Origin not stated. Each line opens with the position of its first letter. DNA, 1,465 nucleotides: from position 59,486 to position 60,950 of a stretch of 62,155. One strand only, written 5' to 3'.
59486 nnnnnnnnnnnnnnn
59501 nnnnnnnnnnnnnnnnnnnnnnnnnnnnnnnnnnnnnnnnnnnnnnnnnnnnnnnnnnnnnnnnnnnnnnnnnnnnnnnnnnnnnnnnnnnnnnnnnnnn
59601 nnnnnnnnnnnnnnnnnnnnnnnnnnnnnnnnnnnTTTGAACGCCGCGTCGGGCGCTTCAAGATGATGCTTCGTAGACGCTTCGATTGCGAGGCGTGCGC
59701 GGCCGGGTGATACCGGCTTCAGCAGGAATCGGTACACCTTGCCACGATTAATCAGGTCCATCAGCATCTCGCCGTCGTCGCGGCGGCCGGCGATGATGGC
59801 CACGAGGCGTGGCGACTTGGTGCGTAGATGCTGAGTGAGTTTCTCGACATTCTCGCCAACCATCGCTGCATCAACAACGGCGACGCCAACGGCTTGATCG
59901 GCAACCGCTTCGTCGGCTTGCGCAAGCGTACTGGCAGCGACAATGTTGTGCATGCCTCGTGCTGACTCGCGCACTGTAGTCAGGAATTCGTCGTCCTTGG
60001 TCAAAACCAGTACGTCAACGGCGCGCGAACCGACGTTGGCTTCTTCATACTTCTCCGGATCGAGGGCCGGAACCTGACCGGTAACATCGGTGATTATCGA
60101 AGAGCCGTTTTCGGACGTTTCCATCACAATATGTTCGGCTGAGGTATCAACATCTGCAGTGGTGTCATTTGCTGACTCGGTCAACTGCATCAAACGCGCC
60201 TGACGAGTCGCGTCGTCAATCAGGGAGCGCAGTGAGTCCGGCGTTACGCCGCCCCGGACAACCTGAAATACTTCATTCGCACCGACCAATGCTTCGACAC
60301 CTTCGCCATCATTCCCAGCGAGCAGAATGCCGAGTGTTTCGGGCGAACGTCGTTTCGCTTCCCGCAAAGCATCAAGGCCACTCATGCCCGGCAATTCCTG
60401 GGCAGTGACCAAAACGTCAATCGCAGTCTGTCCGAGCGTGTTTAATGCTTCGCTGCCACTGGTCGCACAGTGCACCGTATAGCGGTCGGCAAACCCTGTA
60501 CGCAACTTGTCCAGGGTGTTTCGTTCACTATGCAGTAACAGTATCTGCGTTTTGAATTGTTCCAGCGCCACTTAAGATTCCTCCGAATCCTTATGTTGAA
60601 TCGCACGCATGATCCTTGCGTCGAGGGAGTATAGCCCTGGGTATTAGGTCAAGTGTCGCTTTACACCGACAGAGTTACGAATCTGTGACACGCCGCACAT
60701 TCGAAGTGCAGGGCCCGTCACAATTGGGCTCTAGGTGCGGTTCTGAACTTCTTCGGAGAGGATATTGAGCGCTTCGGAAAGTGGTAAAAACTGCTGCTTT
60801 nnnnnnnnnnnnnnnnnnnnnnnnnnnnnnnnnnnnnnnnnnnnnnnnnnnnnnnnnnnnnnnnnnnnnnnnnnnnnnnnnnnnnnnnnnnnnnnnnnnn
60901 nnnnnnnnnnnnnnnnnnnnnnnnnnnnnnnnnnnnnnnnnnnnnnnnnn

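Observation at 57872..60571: Receiver-receiver-TM-TPR-TonB_C fusion: a TonB-type domain on a two-component-like cytoplasmic module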

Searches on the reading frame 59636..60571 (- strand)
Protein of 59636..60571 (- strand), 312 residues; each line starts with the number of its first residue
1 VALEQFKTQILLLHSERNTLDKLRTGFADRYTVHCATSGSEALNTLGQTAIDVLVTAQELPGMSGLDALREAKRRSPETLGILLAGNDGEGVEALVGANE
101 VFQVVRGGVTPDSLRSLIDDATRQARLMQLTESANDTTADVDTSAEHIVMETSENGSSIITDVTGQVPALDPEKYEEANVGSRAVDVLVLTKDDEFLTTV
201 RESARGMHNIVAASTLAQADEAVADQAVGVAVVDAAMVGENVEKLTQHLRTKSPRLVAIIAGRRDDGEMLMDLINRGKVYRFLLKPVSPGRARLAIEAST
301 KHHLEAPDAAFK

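Call 23: predict_structure(alignment_id=A2)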
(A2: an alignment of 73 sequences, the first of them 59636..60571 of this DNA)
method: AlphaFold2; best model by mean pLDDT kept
length: 312 residues; sequences in the alignment: 73
mean_pLDDT: 62.9   pTM: 0.44
mean pLDDT of the five models: 62.9, 61.8, 61.7, 58.4, 57.8
residues with pLDDT >= 90: 2; 70-90: 143; 50-70: 67; < 50: 100
segments of 3 or more residues with pLDDT < 50: 1-5, 88-94, 130-183, 280-312
pLDDT, mean of each block of 10 residues (from residue 1): 54 84 71 85 86 81 83 83 65 49 70 74 59 42 36 32 29 34 64 86 78 87 74 75 71 66 67 61 35 39 37 35
secondary structure, 60 per line:
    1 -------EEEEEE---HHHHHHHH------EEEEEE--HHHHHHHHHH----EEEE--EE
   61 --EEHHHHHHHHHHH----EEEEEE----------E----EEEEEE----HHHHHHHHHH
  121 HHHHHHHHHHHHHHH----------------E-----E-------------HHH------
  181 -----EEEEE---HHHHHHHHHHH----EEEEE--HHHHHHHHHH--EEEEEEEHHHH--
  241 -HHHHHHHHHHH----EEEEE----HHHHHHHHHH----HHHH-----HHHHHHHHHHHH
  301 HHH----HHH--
elements in order: E8-13 H17-24 E31-36 H39-48 E53-56 H65-75 E80-85 E101-106 H111-135 E186-190 H194-204 E209-213 H216-225 E228-234 H235-238 H242-252 E257-261 H266-275 H280-283 H289-303
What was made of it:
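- On Two-component response regulator (CheY-like receiver): AF2 secondary structure agrees (call 23).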

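Call 30: fold_search(model_id=the predicted structure, library=pdb)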
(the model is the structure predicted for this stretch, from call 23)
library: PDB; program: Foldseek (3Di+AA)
matches with E <= 10: 1479; with E <= 0.001: 131
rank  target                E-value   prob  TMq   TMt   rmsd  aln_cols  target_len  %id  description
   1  9g86_A                5.6e-08  1.00  0.27  0.20  17.9       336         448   15  Structure of Response regulator PleD in complex with c-diGMP and pppGpp (released 2025-08-06)
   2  9g86_B                8.4e-08  1.00  0.30  0.22  17.4       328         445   16  Structure of Response regulator PleD in complex with c-diGMP and pppGpp (released 2025-08-06)
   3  2v0n_A                1.1e-07  1.00  0.32  0.22  17.2       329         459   15  ACTIVATED RESPONSE REGULATOR PLED IN COMPLEX WITH C-DIGMP AND GTP- ALPHA-S (released 2007-08-21)
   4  9g85_A                1.7e-07  1.00  0.31  0.23  18.5       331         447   15  Structure of Response regulator PleD in complex with c-diGMP and ppGpp (released 2025-08-06)
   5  1w25_A                2.3e-07  1.00  0.32  0.23  19.3       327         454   17  Response regulator PleD in complex with c-diGMP (released 2004-11-18)
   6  9g85_D                2.5e-07  1.00  0.27  0.20  18.1       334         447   16  Structure of Response regulator PleD in complex with c-diGMP and ppGpp (released 2025-08-06)
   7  9g85_B                2.6e-07  1.00  0.32  0.24  17.0       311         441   17  Structure of Response regulator PleD in complex with c-diGMP and ppGpp (released 2025-08-06)
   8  9g85_C                3.7e-07  1.00  0.31  0.23  15.4       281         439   17  Structure of Response regulator PleD in complex with c-diGMP and ppGpp (released 2025-08-06)
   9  4l4u                  1.9e-06  1.00  0.35  0.29  15.8       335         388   17  Crystal structure of construct containing A. aeolicus NtrC1 receiver, central and DNA binding domains (released 2013-08-28)
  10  2wb4_A                2.7e-06  1.00  0.31  0.22  18.1       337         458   15  activated diguanylate cyclase PleD in complex with c-di-GMP (released 2010-04-21)
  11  1ny5_A                3.8e-06  1.00  0.35  0.29  16.5       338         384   16  Crystal structure of sigm54 activator (AAA+ ATPase) in the inactive state (released 2003-11-11)
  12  2vui                  4.3e-06  1.00  0.34  0.71   3.1       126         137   25  Crystal structure of the HupR receiver domain in inhibitory phospho- state (released 2008-11-11)
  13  2wb4_B                5.5e-06  1.00  0.31  0.23  17.3       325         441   15  activated diguanylate cyclase PleD in complex with c-di-GMP (released 2010-04-21)
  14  3jte                  6.9e-06  1.00  0.34  0.78   2.7       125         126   29  Crystal structure of response regulator receiver domain Protein from clostridium thermocellum (released 2009-09-22)
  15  2jk1                  7.4e-06  1.00  0.34  0.71   2.9       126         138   25  Crystal structure of the wild-type HupR receiver domain (released 2008-11-11)
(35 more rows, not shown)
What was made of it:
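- On Two-component response regulator (CheY-like receiver): Foldseek finds PleD, HupR and 3jte (call 30).
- Closest known: PleD-type tandem receivers. Same: PleD is the best Foldseek match for the whole cytoplasmic model (call 30).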

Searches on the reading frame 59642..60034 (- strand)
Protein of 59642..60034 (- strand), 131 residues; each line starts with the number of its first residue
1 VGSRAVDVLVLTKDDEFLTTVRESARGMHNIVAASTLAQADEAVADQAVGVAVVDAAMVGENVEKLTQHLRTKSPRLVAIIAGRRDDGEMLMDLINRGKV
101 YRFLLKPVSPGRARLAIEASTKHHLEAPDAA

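Call 39: search_solved_structures(query=window:59642-60034:-, max_evalue=1, show_alignments=5)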
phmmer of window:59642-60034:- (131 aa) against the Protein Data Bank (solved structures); distinct sequences matched with E-value up to 1: 17.
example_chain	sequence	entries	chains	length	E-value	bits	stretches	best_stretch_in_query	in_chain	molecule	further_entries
3kcn_A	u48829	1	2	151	1.7e-05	28.2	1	16-123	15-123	Adenylate cyclase homolog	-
2rjn_A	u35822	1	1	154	6.5e-05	26.4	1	15-109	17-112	Response regulator receiver:Metal-dependent phosphohydrolase, HD subdomain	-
2jk1_A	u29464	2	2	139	0.0022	21.4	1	18-112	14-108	HYDROGENASE TRANSCRIPTIONAL REGULATORY PROTEIN HUPR1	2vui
2vuh_B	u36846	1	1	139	0.0081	19.6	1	18-112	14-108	HYDROGENASE TRANSCRIPTIONAL REGULATORY PROTEIN HUPR1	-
1zit_A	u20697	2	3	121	0.013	19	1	14-118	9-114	transcriptional regulator (NtrC family)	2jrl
3hv2_A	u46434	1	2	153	0.017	18.6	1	33-124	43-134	Response regulator/HD domain protein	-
5lwk_A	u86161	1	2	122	0.03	17.8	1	26-119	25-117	Transcriptional regulatory protein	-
7pvk_A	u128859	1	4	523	0.073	16.6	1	39-124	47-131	Response regulator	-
7pv7_D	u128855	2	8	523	0.074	16.5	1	39-124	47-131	Response regulator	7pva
3dzd_A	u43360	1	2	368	0.075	16.5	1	24-122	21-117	Transcriptional regulator (NtrC family)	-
7w9h_A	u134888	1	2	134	0.076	16.5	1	10-120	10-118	Response regulator protein FleR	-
6swl_A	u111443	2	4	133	0.13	15.7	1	22-119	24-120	Two-component response regulator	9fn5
6swf_A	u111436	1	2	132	0.14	15.7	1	20-126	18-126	Two-component response regulator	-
6swb_A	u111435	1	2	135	0.16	15.5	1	21-126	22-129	Two-component response regulator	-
3hdv_A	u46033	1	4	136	0.18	15.3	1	46-114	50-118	Response regulator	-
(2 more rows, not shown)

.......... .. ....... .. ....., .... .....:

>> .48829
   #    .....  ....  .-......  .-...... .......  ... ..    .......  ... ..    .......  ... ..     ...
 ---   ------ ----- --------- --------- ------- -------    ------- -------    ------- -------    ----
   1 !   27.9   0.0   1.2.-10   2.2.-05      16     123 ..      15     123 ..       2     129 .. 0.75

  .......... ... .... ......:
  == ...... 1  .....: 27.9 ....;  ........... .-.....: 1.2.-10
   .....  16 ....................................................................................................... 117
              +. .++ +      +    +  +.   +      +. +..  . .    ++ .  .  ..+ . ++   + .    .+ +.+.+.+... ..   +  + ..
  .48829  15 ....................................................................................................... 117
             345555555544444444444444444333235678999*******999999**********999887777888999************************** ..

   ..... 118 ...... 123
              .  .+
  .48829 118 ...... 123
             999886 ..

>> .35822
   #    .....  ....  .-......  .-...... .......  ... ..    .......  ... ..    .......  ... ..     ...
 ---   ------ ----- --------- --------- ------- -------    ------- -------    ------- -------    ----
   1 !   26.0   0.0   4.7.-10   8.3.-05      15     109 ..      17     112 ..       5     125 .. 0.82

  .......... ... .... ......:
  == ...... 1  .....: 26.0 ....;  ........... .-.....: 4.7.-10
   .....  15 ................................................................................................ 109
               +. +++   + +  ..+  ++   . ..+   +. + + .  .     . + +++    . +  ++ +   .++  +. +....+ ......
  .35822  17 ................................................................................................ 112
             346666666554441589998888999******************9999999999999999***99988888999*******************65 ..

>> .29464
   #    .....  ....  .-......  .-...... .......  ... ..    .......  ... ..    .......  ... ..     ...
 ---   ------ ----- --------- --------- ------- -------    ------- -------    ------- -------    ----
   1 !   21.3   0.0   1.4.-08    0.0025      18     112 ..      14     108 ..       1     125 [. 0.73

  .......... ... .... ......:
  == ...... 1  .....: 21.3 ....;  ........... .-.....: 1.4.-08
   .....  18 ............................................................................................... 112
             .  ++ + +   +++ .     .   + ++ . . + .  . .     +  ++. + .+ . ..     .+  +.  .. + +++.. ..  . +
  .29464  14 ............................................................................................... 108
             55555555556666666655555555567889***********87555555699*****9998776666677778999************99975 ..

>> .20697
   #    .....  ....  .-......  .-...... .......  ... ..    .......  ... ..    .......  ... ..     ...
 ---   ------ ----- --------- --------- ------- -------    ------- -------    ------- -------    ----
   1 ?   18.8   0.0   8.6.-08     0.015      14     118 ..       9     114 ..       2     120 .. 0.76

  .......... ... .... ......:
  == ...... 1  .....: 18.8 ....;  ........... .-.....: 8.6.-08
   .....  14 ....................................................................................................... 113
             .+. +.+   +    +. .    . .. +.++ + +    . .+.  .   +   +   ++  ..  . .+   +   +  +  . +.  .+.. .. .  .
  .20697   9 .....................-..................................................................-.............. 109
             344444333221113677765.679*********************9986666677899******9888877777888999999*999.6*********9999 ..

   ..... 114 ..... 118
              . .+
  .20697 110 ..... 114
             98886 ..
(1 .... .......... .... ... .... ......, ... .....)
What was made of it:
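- Checked: REC2 aligns D234 with the phospho-Asp and K285-P286 with the Lys-Pro of 3kcn, 2rjn and HupR (call 39).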

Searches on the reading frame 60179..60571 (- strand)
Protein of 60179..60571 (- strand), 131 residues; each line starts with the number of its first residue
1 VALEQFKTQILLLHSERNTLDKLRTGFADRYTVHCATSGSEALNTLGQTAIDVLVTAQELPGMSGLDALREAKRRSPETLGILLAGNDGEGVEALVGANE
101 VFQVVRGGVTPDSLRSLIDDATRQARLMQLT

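Call 75: search_solved_structures(query=window:60179-60571:-, max_evalue=0.01, show_alignments=3)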
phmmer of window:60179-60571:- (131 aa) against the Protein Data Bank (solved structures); distinct sequences matched with E-value up to 0.01: 24.
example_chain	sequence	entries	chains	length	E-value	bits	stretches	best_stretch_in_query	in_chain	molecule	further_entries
2vuh_B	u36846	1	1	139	1.4e-08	38.1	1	10-124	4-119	HYDROGENASE TRANSCRIPTIONAL REGULATORY PROTEIN HUPR1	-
3jte_A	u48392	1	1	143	1.7e-08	37.9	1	10-128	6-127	Response regulator receiver protein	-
2jk1_A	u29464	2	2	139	1.9e-08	37.7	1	10-124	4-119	HYDROGENASE TRANSCRIPTIONAL REGULATORY PROTEIN HUPR1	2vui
3hv2_A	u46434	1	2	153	9.4e-07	32.2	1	7-103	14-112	Response regulator/HD domain protein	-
3kcn_A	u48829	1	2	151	3.4e-06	30.4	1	8-123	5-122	Adenylate cyclase homolog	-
3f6p_A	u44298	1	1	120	9.5e-05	25.8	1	9-97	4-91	Transcriptional regulatory protein yycF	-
2zwm_A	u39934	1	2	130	0.00011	25.6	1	9-97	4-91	Transcriptional regulatory protein yycF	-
6swl_A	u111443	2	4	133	0.00023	24.5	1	28-85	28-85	Two-component response regulator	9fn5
1xhe_A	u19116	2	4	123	0.00036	23.9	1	9-97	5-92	Aerobic respiration control protein arcA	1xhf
6ifh_A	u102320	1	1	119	0.00037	23.8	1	28-84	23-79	Sporulation initiation phosphotransferase F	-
3a0u_A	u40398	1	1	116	0.0007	23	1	9-85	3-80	Response regulator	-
3a0r_B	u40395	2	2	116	0.00071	22.9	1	9-85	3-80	Response regulator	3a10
1zy2_A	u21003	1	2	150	0.0012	22.2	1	32-88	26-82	transcriptional regulator NtrC1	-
7pv7_D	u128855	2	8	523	0.0015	21.9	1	31-112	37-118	Response regulator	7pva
7pvk_A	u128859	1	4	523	0.0015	21.9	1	31-112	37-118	Response regulator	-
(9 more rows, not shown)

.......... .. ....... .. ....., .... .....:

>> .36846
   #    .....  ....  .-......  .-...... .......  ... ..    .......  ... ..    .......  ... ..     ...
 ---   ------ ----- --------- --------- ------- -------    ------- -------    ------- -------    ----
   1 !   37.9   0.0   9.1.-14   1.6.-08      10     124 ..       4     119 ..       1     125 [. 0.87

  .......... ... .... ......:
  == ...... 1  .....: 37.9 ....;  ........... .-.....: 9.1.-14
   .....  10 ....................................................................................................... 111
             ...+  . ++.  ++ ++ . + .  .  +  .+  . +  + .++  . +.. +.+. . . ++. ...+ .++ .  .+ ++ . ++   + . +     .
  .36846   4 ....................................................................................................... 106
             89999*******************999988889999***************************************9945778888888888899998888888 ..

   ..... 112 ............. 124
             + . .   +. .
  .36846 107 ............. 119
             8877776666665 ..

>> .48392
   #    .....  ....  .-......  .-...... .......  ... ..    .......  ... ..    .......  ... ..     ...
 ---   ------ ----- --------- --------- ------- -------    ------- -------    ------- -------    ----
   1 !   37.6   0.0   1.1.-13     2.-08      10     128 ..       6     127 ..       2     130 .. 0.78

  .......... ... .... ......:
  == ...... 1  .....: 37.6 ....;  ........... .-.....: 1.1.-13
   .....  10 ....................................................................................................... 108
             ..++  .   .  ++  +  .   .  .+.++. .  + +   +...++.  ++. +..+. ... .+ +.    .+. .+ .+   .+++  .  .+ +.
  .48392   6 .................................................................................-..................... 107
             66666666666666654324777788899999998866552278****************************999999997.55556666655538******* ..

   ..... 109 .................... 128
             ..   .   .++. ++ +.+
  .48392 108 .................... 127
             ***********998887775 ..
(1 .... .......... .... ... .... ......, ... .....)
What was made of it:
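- REC1 is fully degenerate (call 75).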

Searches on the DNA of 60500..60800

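Call 88: search_rna_families(source=window, start=60500, end=60800, threshold=evalue, max_evalue=1)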
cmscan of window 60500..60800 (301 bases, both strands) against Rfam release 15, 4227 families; matches with E-value up to 1: 0.
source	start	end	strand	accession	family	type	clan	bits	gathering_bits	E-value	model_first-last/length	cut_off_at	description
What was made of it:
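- Tried and rejected: There is no Rfam match at E <= 1 (call 88).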
